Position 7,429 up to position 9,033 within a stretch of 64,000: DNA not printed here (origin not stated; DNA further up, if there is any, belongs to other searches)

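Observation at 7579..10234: Self-contained two-gene operon: AAA/PD-(D/E)xK ATPase plus a 4-TM protein ending in an HRDC domain (candidate uncharacterised defence or abortive-infection module)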

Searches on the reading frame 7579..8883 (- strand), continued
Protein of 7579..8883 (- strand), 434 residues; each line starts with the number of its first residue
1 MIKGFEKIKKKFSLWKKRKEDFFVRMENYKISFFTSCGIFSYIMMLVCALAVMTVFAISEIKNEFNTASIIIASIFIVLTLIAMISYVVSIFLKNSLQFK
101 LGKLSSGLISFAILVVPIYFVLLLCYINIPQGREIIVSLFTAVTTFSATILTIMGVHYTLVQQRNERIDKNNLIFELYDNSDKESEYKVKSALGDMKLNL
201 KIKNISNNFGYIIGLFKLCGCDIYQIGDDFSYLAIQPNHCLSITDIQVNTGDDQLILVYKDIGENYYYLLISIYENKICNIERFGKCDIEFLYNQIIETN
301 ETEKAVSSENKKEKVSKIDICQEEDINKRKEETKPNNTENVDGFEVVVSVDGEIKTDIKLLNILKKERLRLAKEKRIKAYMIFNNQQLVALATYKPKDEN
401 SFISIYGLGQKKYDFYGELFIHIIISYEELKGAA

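Call 27: fold_search(model_id=the predicted structure, library=pdb)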
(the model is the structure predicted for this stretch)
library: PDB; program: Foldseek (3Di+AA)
matches with E <= 10: 395; with E <= 0.001: 2
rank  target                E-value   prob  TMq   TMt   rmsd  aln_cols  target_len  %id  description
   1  1wud_A                7.1e-04  1.00  0.17  0.92   0.9        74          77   28  E. coli RecQ HRDC domain (released 2005-08-09)
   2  8fk7_A                8.9e-04  1.00  0.18  0.44   7.7       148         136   11  Structure of the Pyrobaculum calidifontis flagellar-like archaeal type IV pilus (released 2023-06-28)
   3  1wud_B                1.4e-03  1.00  0.17  0.91   0.9        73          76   29  E. coli RecQ HRDC domain (released 2005-08-09)
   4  8rjc_5                4.3e-03  0.92  0.14  0.30  21.2       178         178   11  Structure of the rabbit 80S ribosome stalled on a 2-TMD rhodopsin intermediate in complex with Sec61-TRAP, open confor (released 2024-01-24)
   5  7aud_B                6.3e-03  1.00  0.16  0.14   1.8        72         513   28  Structure of an engineered helicase domain construct for human Bloom syndrome protein (BLM) (released 2020-12-16)
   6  7aud_A                1.0e-02  1.00  0.16  0.13   1.5        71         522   28  Structure of an engineered helicase domain construct for human Bloom syndrome protein (BLM) (released 2020-12-16)
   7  2rhf                  1.6e-02  1.00  0.15  0.84   1.1        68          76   32  D. radiodurans RecQ HRDC domain 3 (released 2008-04-22)
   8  7aud_D                1.9e-02  1.00  0.16  0.14   1.5        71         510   28  Structure of an engineered helicase domain construct for human Bloom syndrome protein (BLM) (released 2020-12-16)
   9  3qbt_F                2.3e-02  0.80  0.14  0.33   8.9       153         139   16  Crystal structure of OCRL1 540-678 in complex with Rab8a:GppNHp (released 2011-03-23)
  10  4cdg_B                3.2e-02  1.00  0.17  0.12  10.2        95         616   27  Crystal structure of the Bloom's syndrome helicase BLM in complex with Nanobody (released 2013-11-13)
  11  4cdg_A                3.2e-02  0.99  0.17  0.12  20.8       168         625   17  Crystal structure of the Bloom's syndrome helicase BLM in complex with Nanobody (released 2013-11-13)
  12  6ncf_A                4.3e-02  0.12  0.11  0.08  20.7       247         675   10  The structure of Stable-5-Lipoxygenase bound to AKBA (released 2020-05-13)
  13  4cgz_A                5.3e-02  1.00  0.16  0.11   1.6        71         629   28  Crystal structure of the Bloom's syndrome helicase BLM in complex with DNA (released 2013-12-11)
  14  7auc                  6.0e-02  1.00  0.16  0.14   1.6        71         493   28  Crystal structure of an engineered helicase domain construct for human Bloom syndrome protein (BLM) (released 2020-12-16)
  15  2e1e                  6.0e-02  1.00  0.17  0.72   3.1        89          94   21  Crystal structure of the HRDC Domain of Human Werner Syndrome Protein, WRN (released 2006-12-12)
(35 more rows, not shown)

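Call 29: find_related_loci(query=A1, collection=metagenome_contigs, flank=6000)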
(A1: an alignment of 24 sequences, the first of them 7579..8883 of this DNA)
Query A1 (434 aa) in metagenome_contigs; peptide patterns used: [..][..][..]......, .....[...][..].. (x = any residue, [..] = any of these).
51 stretches matched a pattern; 2 encode a relative of the query (tblastn E <= 1e-3); 2 distinct loci.
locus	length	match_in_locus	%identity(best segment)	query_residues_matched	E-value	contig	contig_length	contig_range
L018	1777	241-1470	39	16-424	5e-93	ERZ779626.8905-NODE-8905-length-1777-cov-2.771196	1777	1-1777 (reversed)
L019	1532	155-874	43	186-425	6e-58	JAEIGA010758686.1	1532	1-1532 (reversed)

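Call 30: find_related_loci(query=A1, collection=viral_contigs, flank=6000)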
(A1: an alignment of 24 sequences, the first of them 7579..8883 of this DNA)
Query A1 (434 aa) in viral_contigs; peptide patterns used: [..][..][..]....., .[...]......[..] (x = any residue, [..] = any of these).
44 stretches matched a pattern; 1 encode a relative of the query (tblastn E <= 1e-3); 1 distinct loci.
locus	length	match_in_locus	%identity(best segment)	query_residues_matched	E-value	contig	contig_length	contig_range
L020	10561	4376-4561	32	357-418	3e-9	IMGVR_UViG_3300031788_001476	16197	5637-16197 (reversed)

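Call 32: find_encoding_contigs(protein=P0014, flank=7000, max_places=2)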
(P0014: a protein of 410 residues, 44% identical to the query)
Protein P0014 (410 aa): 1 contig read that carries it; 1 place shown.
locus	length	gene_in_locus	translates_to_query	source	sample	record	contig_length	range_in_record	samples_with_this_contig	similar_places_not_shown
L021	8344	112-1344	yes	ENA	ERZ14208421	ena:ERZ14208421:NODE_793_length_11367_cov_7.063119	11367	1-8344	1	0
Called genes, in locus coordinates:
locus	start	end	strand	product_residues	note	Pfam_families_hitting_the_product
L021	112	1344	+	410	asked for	PF00570:HRDC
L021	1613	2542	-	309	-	PF01022:HTH_5, PF12840:HTH_20, PF13412:HTH_24 (weak)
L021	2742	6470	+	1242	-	-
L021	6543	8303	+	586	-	PF02837:Glyco_hydro_2_N, PF22666:Glyco_hydro_2_N2, PF00703:Glyco_hydro_2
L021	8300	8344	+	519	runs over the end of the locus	PF04616:Glyco_hydro_43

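Call 33: find_encoding_contigs(protein=P0024, flank=7000, max_places=3)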
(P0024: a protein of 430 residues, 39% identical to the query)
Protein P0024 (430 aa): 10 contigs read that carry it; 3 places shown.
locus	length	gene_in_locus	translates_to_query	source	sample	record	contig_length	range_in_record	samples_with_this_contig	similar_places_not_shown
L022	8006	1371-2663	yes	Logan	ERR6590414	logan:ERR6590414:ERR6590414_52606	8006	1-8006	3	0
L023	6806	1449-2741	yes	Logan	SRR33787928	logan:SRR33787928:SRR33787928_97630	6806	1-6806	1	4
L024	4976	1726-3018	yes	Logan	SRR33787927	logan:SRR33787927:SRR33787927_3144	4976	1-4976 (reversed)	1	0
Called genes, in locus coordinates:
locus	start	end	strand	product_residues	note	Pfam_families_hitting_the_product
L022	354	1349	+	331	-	PF14622:Ribonucleas_3_3, PF00636:Ribonuclease_3, PF00035:dsrm (weak)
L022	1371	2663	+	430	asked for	PF00570:HRDC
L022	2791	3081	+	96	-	PF13560:HTH_31 (weak), PF01381:HTH_3, PF13443:HTH_26 (weak)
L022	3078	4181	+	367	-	PF13657:Couple_hipA, PF07804:HipA_C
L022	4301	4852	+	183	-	-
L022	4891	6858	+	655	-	PF09848:SLFN-g3_helicase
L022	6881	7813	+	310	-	PF11185:DUF2971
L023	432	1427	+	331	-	PF14622:Ribonucleas_3_3, PF00636:Ribonuclease_3, PF00035:dsrm (weak)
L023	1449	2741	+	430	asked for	PF00570:HRDC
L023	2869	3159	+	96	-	PF13560:HTH_31 (weak), PF01381:HTH_3, PF13443:HTH_26 (weak)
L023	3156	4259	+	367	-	PF13657:Couple_hipA, PF07804:HipA_C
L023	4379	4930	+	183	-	-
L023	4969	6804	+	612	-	?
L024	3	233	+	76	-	?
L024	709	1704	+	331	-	PF14622:Ribonucleas_3_3, PF00636:Ribonuclease_3, PF00035:dsrm (weak)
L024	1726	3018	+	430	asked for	PF00570:HRDC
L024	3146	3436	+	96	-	PF13560:HTH_31 (weak), PF01381:HTH_3, PF13443:HTH_26 (weak)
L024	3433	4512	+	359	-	PF13657:Couple_hipA, PF07804:HipA_C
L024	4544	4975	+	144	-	?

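Call 36: find_encoding_contigs(protein=P0029, flank=8000, max_places=2)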
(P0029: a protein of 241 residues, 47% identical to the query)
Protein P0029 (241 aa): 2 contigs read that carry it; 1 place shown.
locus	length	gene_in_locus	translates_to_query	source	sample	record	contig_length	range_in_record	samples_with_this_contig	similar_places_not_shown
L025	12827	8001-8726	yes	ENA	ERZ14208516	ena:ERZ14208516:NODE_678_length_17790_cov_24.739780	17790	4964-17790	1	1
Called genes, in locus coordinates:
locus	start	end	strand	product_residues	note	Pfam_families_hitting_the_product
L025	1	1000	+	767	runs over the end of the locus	PF09479:Flg_new (faint), PF18998:Flg_new_2 (weak)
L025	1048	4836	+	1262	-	PF13306:LRR_5, PF09479:Flg_new (faint)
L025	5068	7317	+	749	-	PF01966:HD (weak)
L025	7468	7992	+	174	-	-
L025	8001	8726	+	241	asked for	PF00570:HRDC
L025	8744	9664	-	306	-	PF02899:Phage_int_SAM_1, PF00589:Phage_integrase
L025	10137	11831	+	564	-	PF00583:Acetyltransf_1, PF13673:Acetyltransf_10 (weak), PF13508:Acetyltransf_7 (weak), PF00464:SHMT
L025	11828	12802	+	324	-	PF08240:ADH_N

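Call 44: search_protein_families(library=pfam, proteins=[L004:5991-6518:+, L004:11121-13325:+, L022:354-1349:+, L010:4496-6742:+, L017:8482-9666:-], max_evalue=0.01)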
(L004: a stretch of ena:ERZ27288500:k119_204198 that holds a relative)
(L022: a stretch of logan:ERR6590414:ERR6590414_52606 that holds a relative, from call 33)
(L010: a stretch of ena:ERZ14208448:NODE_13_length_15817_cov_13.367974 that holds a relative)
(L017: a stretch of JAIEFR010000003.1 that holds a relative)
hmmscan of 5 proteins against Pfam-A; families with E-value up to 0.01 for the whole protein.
L004:5991-6518:+ (175 aa): 0 families

L004:11121-13325:+ (734 aa): 0 families

L022:354-1349:+ (331 aa): 4 families
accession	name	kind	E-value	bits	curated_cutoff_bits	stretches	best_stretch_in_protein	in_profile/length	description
PF14622.11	Ribonucleas_3_3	-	1.1e-19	71.3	35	1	19-146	1-114/128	Ribonuclease-III-like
PF00636.31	Ribonuclease_3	-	1.4e-16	61.6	27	1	42-143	1-101/102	Ribonuclease III domain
PF00035.32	dsrm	-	1.9e-12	48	23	2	259-324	1-64/66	Double-stranded RNA binding motif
PF22935.1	RM44_endonuclase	-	0.00016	22.2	27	0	84-138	90-138/139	Large ribosomal subunit protein mL44, endonuclease domain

L010:4496-6742:+ (748 aa): 1 family
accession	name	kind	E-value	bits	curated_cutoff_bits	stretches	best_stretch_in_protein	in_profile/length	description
PF01966.28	HD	-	1.4e-06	29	22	1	55-127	1-60/116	HD domain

L017:8482-9666:- (394 aa): 1 family
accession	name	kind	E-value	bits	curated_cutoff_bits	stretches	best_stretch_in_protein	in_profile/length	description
PF18928.5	DUF5677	-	5.6e-06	27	27.1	1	168-323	4-155/166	Family of unknown function (DUF5677)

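Call 54: search_protein_families(library=padloc, proteins=[L004:6530-11119:+, L004:11121-13325:+, L004:5991-6518:+, L010:4496-6742:+, L010:8514-9554:+, L010:9551-10153:+, L022:354-1349:+, L022:4891-6858:+, L022:6881-7813:+], max_evalue=0.00001)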
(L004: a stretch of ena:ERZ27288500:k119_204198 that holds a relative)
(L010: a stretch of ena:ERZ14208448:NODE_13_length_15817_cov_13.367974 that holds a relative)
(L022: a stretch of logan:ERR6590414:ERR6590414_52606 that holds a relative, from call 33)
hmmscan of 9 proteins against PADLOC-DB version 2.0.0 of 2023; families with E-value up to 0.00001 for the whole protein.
L004:6530-11119:+ (1529 aa): 7 families
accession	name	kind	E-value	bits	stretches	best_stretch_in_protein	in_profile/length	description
PDLC03920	MkoA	-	2.3e-91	305.7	1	428-1514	390-1097/1112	-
PDLC03921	MkoA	-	1.6e-74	249.4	2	1172-1484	1288-1572/1607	-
PDLC03924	MkoC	-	1.9e-27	93.8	2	856-1484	378-949/1136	-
PDLC05009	PDC-S37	-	3e-19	66.4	2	664-725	298-358/1550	-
PDLC02194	Hhe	-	4.4e-10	35.4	0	664-724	430-489/1911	-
PDLC04140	mad8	-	7.2e-07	27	1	670-900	22-166/314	mads_8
PDLC02895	DpdJ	-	1.4e-06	23.5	0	1422-1482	397-457/2112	DpdJ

L004:11121-13325:+ (734 aa): 0 families

L004:5991-6518:+ (175 aa): 0 families

L010:4496-6742:+ (748 aa): 1 family
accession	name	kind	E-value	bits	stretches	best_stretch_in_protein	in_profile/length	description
PDLC02374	dGTPase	-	1.6e-08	32.4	1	52-115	72-121/395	-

L010:8514-9554:+ (346 aa): 1 family
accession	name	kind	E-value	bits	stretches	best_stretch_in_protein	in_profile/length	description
PDLC04559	PDC-M28B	-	1.2e-08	32.5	1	2-39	129-166/438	-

L010:9551-10153:+ (200 aa): 0 families

L022:354-1349:+ (331 aa): 0 families

L022:4891-6858:+ (655 aa): 1 family
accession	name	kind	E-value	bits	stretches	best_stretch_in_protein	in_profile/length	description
PDLC05014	PDC-S41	-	2.9e-279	925.9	1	5-653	3-648/657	-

L022:6881-7813:+ (310 aa): 2 families
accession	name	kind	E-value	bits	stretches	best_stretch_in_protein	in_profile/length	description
PDLC04993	PDC-S31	-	3.2e-06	24.6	0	93-162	72-146/245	-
PDLC04990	PDC-S31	-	3.7e-06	24.9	1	25-146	30-158/259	-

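Call 55: search_protein_families(library=padloc, proteins=[L004:3231-4427:+, L013:2854-6129:-, L013:2208-2846:-, L013:103-1938:-, L006:13040-13933:+, L006:12229-12876:+, L001:15140-16255:-, L001:13611-15092:-, L017:8482-9666:-, L025:7468-7992:+], max_evalue=0.00001)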
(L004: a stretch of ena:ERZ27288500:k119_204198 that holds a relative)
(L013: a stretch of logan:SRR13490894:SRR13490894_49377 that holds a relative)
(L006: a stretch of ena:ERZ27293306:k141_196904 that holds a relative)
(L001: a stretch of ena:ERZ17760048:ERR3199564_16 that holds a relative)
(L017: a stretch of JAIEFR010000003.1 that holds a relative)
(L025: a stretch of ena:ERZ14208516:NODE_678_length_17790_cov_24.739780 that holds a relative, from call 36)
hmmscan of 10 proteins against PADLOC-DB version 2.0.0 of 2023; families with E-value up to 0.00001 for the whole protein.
L004:3231-4427:+ (398 aa): 7 families
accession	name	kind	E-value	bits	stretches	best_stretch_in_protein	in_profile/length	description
PDLC04787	PDC-S01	-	3.1e-153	508.5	1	1-397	6-408/412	-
PDLC04789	PDC-S01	-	8e-36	121.8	1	18-346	15-340/375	-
PDLC04791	PDC-S01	-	1.3e-22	78.1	1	20-351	19-356/395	-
PDLC04790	PDC-S01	-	2.7e-20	70.5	1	18-340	25-360/422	-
PDLC04786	PDC-S01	-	9.7e-15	52.2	1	24-163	24-167/439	-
PDLC04792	PDC-S01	-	2.9e-12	43.9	1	22-162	21-165/452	-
PDLC04788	PDC-S01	-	5.6e-07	26.8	0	24-295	23-313/448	-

L013:2854-6129:- (1091 aa): 32 families (the best 25 are shown)
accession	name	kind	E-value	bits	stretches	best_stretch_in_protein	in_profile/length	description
PDLC01075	C3a139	-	1.5e-113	378.9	1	1-1089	1-946/948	HKD+Snf2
PDLC02621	DrmD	-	7.5e-35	118.4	1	575-853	390-639/1040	DrmD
PDLC02623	DrmD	-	1.1e-26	90.9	1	696-885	510-669/1040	DrmD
PDLC02193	PLD_Helicase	-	2.7e-26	90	1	674-896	648-858/905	-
PDLC00659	HmaA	-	5.8e-26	88.6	1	674-841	466-614/1176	SNF2 helicase / DEAD-box helicase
PDLC02619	DrmD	-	2.9e-25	86.6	2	583-846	296-542/872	DrmD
PDLC02500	BrxHI|BrxHII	-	8.7e-24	82.1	1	792-849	528-584/933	BrxHI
PDLC02572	DrmA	-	6.5e-23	78.6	1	581-844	391-628/1043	DrmA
PDLC03830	ZacC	-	7.7e-23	79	1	346-402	237-291/1019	-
PDLC04556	PDC-M27C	-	4.4e-22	76.2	1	248-308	39-102/892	-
PDLC02632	DrmD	-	8.8e-20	68.7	2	583-846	398-633/662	DrmD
PDLC02843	DpdE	-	1.2e-19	67.8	2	248-407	162-303/1091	DpdE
PDLC02840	DpdE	-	3.9e-19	66.5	2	689-849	532-665/1091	DpdE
PDLC02633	DrmD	-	5.5e-17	59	1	583-851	400-642/839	DrmD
PDLC02504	BrxHI|BrxHII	-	1.6e-15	54.1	1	791-850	534-593/971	BrxHII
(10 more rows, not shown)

L013:2208-2846:- (212 aa): 0 families

L013:103-1938:- (611 aa): 23 families
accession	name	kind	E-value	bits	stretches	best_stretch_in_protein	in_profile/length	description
PDLC03634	MTase_III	-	3.5e-227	754.2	1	1-606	2-617/621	Type III methyltransferase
PDLC03641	MTase_III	-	3.8e-114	380.6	1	15-492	18-504/657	Type III methyltransferase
PDLC03637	MTase_III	-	7.9e-110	365.9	1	8-487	43-506/513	Type III methyltransferase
PDLC03644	MTase_III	-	4.7e-75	251.4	1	83-439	24-388/542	Type III methyltransferase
PDLC03642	MTase_III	-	1.6e-58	196.7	1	93-435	78-400/528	Type III methyltransferase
PDLC03640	MTase_III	-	1.1e-55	187.3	2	97-265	43-211/654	Type III methyltransferase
PDLC03636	MTase_III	-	2.2e-47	160.1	3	173-295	93-217/575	Type III methyltransferase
PDLC03639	MTase_III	-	1.8e-43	146.8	2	96-288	86-251/639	Type III methyltransferase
PDLC03635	MTase_III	-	5.3e-39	132.5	2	169-325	260-417/708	Type III methyltransferase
PDLC03354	MTase_II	-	1.8e-36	124.1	1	64-418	28-362/425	Type II methyltransferase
PDLC03643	MTase_III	-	7.2e-33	112.4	1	180-471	1-317/465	Type III methyltransferase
PDLC03646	MTase_III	-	9.8e-32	107.7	3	310-455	697-849/1057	Type III methyltransferase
PDLC03278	MTase_II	-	2.5e-30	104.2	2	318-449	231-361/390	Type II methyltransferase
PDLC03638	MTase_III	-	8.1e-26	88.6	1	174-433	429-666/816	Type III methyltransferase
PDLC03300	MTase_II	-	1.9e-24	84.3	1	89-254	3-162/302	Type II methyltransferase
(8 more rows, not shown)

L006:13040-13933:+ (297 aa): 2 families
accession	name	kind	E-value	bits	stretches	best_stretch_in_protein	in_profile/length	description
PDLC03957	bSEFIR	-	1.1e-71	240.8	1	1-227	35-244/412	-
PDLC05062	PDC-S66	-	2.3e-10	38.4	1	6-73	151-216/282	-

L006:12229-12876:+ (215 aa): 13 families
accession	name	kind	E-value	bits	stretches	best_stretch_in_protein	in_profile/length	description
PDLC04141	capP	-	7.2e-23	79.3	1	37-133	27-117/242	capP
PDLC03954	RmrA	-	1.3e-09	35.5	1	62-136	191-259/380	-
PDLC03947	RmrA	-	1.8e-09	35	1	7-133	139-256/383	-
PDLC03944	RmrA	-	2.5e-09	34.7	1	57-136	177-250/384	-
PDLC03945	RmrA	-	4.2e-09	34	1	66-141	195-263/394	-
PDLC03949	RmrA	-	1.3e-07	28.9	1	78-138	188-235/363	-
PDLC03948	RmrA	-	1.4e-07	28.7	1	66-135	194-257/397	-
PDLC03950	RmrA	-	4.9e-07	27.1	1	67-134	184-244/369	-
PDLC03952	RmrA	-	5.3e-07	26.8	1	66-140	207-275/395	-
PDLC03943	RmrA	-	6.7e-07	26.7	0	67-194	180-276/370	-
PDLC04776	PDC-M69B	-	8.8e-07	26.9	1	51-133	54-133/272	-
PDLC03946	RmrA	-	9.7e-07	25.8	1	75-142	186-241/357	-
PDLC03951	RmrA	-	7.7e-06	23.1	0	69-134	195-252/400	-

L001:15140-16255:- (371 aa): 0 families

L001:13611-15092:- (493 aa): 0 families

L017:8482-9666:- (394 aa): 0 families

L025:7468-7992:+ (174 aa): 0 families
